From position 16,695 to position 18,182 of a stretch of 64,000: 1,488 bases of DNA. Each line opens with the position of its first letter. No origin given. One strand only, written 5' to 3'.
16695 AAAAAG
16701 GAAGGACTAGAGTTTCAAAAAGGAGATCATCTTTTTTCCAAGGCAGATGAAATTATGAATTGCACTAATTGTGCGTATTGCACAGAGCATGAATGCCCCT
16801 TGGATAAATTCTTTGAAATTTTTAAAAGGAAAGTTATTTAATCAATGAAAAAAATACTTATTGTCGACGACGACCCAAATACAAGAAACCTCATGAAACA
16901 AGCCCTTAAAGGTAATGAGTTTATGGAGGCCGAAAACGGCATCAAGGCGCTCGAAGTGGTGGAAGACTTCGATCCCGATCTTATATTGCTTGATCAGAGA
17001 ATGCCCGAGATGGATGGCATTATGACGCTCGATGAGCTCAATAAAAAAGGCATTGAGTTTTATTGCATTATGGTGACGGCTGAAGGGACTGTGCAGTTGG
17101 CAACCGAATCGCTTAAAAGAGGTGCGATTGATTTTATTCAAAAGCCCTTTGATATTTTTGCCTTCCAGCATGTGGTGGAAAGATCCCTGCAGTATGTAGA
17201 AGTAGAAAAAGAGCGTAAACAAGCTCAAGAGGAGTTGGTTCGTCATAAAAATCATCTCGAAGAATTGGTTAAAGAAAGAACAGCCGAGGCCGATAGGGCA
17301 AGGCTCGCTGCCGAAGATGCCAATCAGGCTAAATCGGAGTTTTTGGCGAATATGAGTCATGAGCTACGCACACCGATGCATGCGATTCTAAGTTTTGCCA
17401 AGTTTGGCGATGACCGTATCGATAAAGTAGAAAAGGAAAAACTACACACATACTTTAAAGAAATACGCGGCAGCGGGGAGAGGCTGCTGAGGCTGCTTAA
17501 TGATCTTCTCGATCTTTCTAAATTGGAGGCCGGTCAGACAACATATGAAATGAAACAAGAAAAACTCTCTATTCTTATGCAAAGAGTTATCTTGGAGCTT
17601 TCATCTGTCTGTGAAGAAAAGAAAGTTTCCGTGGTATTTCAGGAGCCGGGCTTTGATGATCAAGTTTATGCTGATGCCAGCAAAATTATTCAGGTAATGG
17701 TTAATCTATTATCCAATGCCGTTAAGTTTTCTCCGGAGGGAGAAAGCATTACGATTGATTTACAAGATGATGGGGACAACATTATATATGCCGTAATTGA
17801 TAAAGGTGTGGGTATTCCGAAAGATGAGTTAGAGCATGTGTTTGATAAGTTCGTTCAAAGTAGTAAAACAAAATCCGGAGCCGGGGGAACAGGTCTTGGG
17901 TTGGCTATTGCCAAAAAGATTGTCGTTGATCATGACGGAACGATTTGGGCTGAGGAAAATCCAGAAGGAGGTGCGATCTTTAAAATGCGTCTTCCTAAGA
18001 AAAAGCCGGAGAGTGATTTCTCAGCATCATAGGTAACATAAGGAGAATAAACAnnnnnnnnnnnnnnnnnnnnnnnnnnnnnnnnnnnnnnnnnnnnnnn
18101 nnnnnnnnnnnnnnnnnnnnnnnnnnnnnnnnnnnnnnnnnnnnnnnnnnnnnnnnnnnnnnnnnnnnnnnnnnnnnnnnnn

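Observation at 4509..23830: Unusually elaborate chemosensory cluster with an extra CheD, embedded CBS protein and a multi-kinase tail, and no flagellar genes nearby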

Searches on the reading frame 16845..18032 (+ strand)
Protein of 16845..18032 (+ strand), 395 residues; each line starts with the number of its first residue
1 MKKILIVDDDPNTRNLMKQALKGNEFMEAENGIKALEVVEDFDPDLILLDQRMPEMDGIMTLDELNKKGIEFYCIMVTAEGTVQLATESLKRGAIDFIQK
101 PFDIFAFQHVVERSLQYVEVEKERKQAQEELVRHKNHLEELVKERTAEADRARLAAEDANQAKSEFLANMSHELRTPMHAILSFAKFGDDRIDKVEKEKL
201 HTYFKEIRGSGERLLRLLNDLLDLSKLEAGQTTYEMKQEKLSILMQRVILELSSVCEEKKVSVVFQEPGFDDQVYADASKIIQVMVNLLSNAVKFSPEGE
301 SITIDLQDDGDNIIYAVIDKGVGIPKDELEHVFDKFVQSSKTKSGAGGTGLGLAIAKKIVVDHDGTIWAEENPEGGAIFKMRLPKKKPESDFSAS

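Call 4: search_protein_families(library=pfam, proteins=[window:16845-18032:+], max_evalue=0.01)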
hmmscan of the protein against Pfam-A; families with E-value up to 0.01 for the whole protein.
window:16845-18032:+ (395 aa): 4 families
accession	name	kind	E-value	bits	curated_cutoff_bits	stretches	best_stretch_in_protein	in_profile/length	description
PF02518.31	HATPase_c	-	7.6e-30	104.1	26.4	1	277-386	2-110/111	Histidine kinase-, DNA gyrase B-, and HSP90-like ATPase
PF00072.30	Response_reg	-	1.2e-25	90.2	30.2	1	4-105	1-104/111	Response regulator receiver domain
PF00512.31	HisKA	-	1.3e-19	70.5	26.9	1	162-230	1-66/66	His Kinase A (phospho-acceptor) domain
PF13589.12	HATPase_c_3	-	0.0016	18.9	25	1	284-356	6-80/137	Histidine kinase-, DNA gyrase B-, and HSP90-like ATPase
